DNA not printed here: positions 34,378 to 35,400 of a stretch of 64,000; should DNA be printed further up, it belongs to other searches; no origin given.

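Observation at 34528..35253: Orphan Spo0A_C-domain regulator with a divergent receiver domain (Spo0A paralogue)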

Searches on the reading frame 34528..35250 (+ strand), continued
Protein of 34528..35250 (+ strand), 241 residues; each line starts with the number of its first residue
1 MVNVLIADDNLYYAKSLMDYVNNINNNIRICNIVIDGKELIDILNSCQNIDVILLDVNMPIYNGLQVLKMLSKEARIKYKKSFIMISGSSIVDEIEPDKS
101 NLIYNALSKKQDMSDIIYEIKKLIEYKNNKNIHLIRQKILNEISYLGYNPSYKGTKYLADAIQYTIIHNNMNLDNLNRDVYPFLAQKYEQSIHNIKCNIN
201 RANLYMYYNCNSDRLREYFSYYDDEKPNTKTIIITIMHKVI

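Call 54: search_protein_families(library=pfam, proteins=[L092:7278-7751:-, L103:4336-4818:-, L104:4395-4823:-, L096:5906-7144:+, L100:5875-6783:+, L100:6788-7399:+, L105:5884-6483:+, L105:6498-7196:+, L005:9682-10215:+, L103:5799-6338:+], max_evalue=0.1)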
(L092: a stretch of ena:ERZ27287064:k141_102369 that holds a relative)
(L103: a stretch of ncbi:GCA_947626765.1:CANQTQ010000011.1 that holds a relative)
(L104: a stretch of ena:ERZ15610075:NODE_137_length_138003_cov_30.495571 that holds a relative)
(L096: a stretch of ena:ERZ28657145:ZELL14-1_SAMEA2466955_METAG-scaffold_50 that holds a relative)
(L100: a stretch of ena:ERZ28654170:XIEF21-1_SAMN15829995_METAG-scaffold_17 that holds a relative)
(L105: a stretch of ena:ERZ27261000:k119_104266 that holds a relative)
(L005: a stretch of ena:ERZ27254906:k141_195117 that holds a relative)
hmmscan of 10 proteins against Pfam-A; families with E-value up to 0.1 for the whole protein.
L092:7278-7751:- (157 aa): 1 family
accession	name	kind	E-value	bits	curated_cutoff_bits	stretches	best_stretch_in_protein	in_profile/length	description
PF16339.10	DUF4969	-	0.069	14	31.4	0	3-54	1-49/79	Domain of unknown function (DUF4969)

L103:4336-4818:- (160 aa): 3 families
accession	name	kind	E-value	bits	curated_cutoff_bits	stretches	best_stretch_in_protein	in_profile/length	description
PF22704.2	CBM13-like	-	0.029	14.9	30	1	91-116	40-65/82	Alpha-galactosidase, CBM13 domain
PF02405.21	MlaE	-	0.029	14.4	22.5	1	3-28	51-76/212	Permease MlaE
PF23560.1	GBD_Hemicentin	-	0.039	14.3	27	1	106-158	38-98/100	Hemicentin galactose-binding domain-like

L104:4395-4823:- (142 aa): 2 families
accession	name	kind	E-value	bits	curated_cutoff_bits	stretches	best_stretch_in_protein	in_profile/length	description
PF04151.21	PPC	-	0.0025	19.1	25.9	1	64-125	6-66/70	Bacterial pre-peptidase C-terminal domain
PF23775.1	Beta-prop_RIG_2nd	-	0.072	12.9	80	1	14-98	129-213/278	RIG second beta-propeller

L096:5906-7144:+ (413 aa): 0 families

L100:5875-6783:+ (303 aa): 3 families
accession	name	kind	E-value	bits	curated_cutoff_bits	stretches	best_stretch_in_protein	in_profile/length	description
PF16244.11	DUF4901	-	1e-07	32.6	27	2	158-238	18-97/148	YcdB, YcdC repeated domain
PF03413.25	PepSY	-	0.0008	20.1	24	1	216-294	1-58/60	Peptidase propeptide and YPEB domain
PF07009.16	NusG_II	-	0.016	15.8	29.6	0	61-111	22-70/107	NusG domain II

L100:6788-7399:+ (204 aa): 1 family
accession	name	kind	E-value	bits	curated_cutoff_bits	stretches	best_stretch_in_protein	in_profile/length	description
PF03903.18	Phage_T4_gp36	-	0.04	14.4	26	1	36-98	11-74/131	Phage T4 tail fibre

L105:5884-6483:+ (200 aa): 1 family
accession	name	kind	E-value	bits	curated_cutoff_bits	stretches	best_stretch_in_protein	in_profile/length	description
PF19630.5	DUF6134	-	0.031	14.8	27.9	1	35-136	64-164/184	Domain of unknown function (DUF6134)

L105:6498-7196:+ (233 aa): 2 families
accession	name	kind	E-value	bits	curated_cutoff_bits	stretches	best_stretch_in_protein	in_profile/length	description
PF14899.11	DUF4492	-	0.0057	17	27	1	4-40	19-56/63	Domain of unknown function (DUF4492)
PF04867.17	DUF643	-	0.079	14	25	1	146-183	22-59/114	Protein of unknown function (DUF643)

L005:9682-10215:+ (178 aa): 0 families

L103:5799-6338:+ (180 aa): 1 family
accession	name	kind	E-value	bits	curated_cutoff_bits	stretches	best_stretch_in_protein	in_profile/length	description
PF23067.1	MG280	-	0.03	14.3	27.4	1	59-163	97-194/259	Uncharacterised protein MG280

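Call 57: search_dna_similar(query=window:34528-35250:+, collection=plasmids, mode=protein, max_evalue=0.001, max_rows=20)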
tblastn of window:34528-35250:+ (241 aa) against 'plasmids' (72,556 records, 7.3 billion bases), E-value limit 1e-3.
No match.

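Call 58: search_dna_similar(query=window:34528-35250:+, collection=phages, mode=protein, max_evalue=0.001, max_rows=20)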
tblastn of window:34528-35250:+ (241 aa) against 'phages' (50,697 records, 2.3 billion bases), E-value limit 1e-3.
Records with a match: 5; places in all: 5; records where one place covers at least 80% of the query: 4.
Best place of each record, by identity: <60% 5.
By first word of the organism name: Bacteriophage 4; Enterococcus 1.
By host as written in the record: - 4; Enterococcus faecalis 1.
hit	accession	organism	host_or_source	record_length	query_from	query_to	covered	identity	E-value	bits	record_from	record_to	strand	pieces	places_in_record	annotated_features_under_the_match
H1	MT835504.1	Bacteriophage sp.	human fecal samples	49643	2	221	91%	25.8%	3e-8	60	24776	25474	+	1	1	record has no annotation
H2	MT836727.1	Bacteriophage sp.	human fecal samples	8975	2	240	99%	22.8%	4e-8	59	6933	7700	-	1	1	record has no annotation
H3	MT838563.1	Bacteriophage sp.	human fecal samples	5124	2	221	91%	23.2%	1e-5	52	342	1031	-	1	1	record has no annotation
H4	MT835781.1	Bacteriophage sp.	human fecal samples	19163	2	240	99%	21.2%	8e-6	52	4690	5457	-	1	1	record has no annotation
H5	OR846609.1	Enterococcus phage Efs 1-1-1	Enterococcus faecalis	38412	36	90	23%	38.2%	9e-4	46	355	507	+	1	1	record has no annotation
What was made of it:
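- Tried and rejected: Plasmid and phage origin (calls 57, 58).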

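Call 60: predict_structure(alignment_id=A1)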
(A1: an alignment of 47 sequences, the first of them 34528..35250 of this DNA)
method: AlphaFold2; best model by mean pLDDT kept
length: 241 residues; sequences in the alignment: 47
mean_pLDDT: 91.7   pTM: 0.65
mean pLDDT of the five models: 91.7, 90.8, 90.7, 90.0, 89.0
residues with pLDDT >= 90: 193; 70-90: 40; 50-70: 8; < 50: 0
segments of 3 or more residues with pLDDT < 50: none
pLDDT, mean of each block of 10 residues (from residue 1): 95 95 91 96 89 95 94 92 90 70 91 92 86 91 95 97 87 84 96 98 95 94 93 94 86
secondary structure, 60 per line:
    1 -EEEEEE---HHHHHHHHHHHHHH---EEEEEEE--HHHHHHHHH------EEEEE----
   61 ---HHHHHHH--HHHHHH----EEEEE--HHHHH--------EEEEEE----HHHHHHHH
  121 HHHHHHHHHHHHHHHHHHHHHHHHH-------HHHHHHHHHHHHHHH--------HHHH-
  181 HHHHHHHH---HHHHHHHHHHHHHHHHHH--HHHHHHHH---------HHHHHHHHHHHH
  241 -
elements in order: E2-7 H11-24 E28-34 H37-45 E52-56 H64-70 H73-78 E83-87 H90-94 E103-108 H113-145 H153-167 H176-179 H181-188 H192-209 H212-219 H229-240
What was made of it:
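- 34528..35253 (+): Regulator gene, 241 aa: receiver domain, helical linker and Spo0A_C-type DNA-binding domain. AF2 full-length model pLDDT 91.7 (call 60).
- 34864..34962 (+): Continuous helix (aa 113-145) linking receiver alpha-5 to the effector domain. It replaces the long flexible Spo0A linker. Secondary structure of the AF2 model (call 60).
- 35101..35154 (+): Predicted recognition helix (aa 192-209), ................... K196, C197 and N200 align with Spo0A E213, R214 and R217. Helix limits from call 60.
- Closest known: Spo0A. Different: It is 241 aa rather than about 270, with a short helical linker (call 60).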

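Call 64: fold_search(model_id=the predicted structure, library=pdb)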
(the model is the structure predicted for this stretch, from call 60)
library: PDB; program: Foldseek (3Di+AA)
matches with E <= 10: 1297; with E <= 0.001: 482
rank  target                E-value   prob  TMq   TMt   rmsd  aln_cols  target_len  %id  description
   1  6ww6_B                2.6e-08  1.00  0.45  0.56  11.9       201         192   20  Crystal structure of EutV bound to RNA (released 2021-11-24)
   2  6wsh_A                7.3e-08  1.00  0.45  0.56  13.3       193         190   21  Crystal structure of EutV from Enterococcus faecalis (released 2021-05-05)
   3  5wq0_B                2.0e-07  1.00  0.45  0.83   2.2       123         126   25  Receiver domain of Spo0A from Paenisporosarcina sp. TG-14 (released 2017-03-22)
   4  8thp_A                2.0e-07  1.00  0.45  0.23  12.5       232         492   18  PorX phosphatase null mutant (T271V) (released 2024-04-17)
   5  1qmp_B                2.2e-07  1.00  0.43  0.82   2.6       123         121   24  Phosphorylated aspartate in the crystal structure of the sporulation response regulator, Spo0A (released 1999-11-14)
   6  8tef_A                2.3e-07  1.00  0.44  0.22  13.3       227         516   19  PorX primitive monoclinic crystal form (released 2024-04-17)
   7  8tff_A                2.3e-07  1.00  0.45  0.23  11.8       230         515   20  PorX with BeF3 phosphate analog (released 2024-04-17)
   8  7pv7_A                2.4e-07  1.00  0.44  0.22  10.7       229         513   17  Crystal structure of dimeric Porphyromonas gingivalis PorX, a type 9 secretion system response regulator. (released 2022-12-14)
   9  5uic_A                2.6e-07  1.00  0.43  0.82   2.7       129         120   22  Structure of the Francisella response regulator receiver domain, QseB (released 2017-08-16)
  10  8ted_B                2.7e-07  1.00  0.45  0.23  11.1       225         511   19  PorX primitive orthorhombic crystal form (released 2024-04-17)
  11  8tfm_A                2.9e-07  1.00  0.45  0.23  11.3       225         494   19  PorX with Zn (primitive orthorhombic crystal form) (released 2024-04-17)
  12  8ted_A                2.9e-07  1.00  0.45  0.23  12.7       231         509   17  PorX primitive orthorhombic crystal form (released 2024-04-17)
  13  7pvk_A                3.0e-07  1.00  0.45  0.23  11.6       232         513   17  X-ray structure of dimeric PorX (T272A mutant), in complex with pGpG. (released 2022-12-14)
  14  7lza                  3.8e-07  1.00  0.42  0.45   2.9       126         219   20  Activated form of VanR from S. coelicolor (released 2021-07-14)
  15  8thp_B                4.8e-07  1.00  0.43  0.22  13.3       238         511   18  PorX phosphatase null mutant (T271V) (released 2024-04-17)
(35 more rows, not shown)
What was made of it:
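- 34537..34884 (+): Receiver domain (aa 4-119). The phospho-acceptor D56 codon is at 34693-34695; D8, D9, S87 and K109 are also present. The closest solved folds include Spo0A receivers (TMt 0.82-0.85, call 64).
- On Phosphorylatable two-component response regulator: Receiver structures align with TMt about 0.8 (call 64).
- Tried and rejected: Full-length Foldseek search (call 64).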

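Call 65: search_protein_representatives(alignment_id=A1)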
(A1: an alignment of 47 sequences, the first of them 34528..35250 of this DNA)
Query: 47 sequences, 239 profile positions. Proteins with E-value up to 0.001 (for the whole library): 67449; up to 1e-10: 3419; up to 1e-30: 275. The best 150 are listed.
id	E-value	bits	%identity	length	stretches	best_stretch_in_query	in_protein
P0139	2.0e-95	335.3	-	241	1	1-238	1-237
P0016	2.2e-90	318.7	-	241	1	1-238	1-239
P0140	2.1e-85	302.5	-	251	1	1-238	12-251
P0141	3.0e-83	295.4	-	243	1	1-238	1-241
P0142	1.1e-81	290.2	-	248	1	1-238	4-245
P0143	8.0e-81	287.5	-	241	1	1-238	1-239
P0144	2.4e-79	282.6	-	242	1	1-238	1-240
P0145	1.8e-78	279.8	-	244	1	1-238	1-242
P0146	2.9e-78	279.1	-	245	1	1-238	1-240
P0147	5.0e-76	271.8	-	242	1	1-239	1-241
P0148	4.8e-74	265.3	-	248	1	1-238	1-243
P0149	2.0e-73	263.2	-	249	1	2-238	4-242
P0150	2.0e-70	253.4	-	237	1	1-239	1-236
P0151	1.2e-69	250.9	-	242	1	1-238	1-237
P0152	1.7e-69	250.3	-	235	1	1-239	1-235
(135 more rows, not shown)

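Call 88: find_encoding_contigs(protein=P0065, flank=5000, max_places=1)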
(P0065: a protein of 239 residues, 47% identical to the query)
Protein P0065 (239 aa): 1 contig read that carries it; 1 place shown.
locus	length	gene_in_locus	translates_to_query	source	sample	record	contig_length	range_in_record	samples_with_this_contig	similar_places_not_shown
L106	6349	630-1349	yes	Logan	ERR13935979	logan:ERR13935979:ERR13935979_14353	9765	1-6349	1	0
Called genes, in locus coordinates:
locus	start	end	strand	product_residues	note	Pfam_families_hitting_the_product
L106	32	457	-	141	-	-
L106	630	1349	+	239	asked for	PF00072:Response_reg, PF08769:Spo0A_C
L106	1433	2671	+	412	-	PF02687:FtsX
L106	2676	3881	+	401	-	-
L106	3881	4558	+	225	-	PF02463:SMC_N (faint), PF00005:ABC_tran, PF13304:AAA_21 (faint)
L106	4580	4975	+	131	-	-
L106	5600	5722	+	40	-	-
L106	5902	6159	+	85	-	PF12636:DUF3781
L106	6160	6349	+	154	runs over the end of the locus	PF06445:GyrI-like, PF14526:Cass2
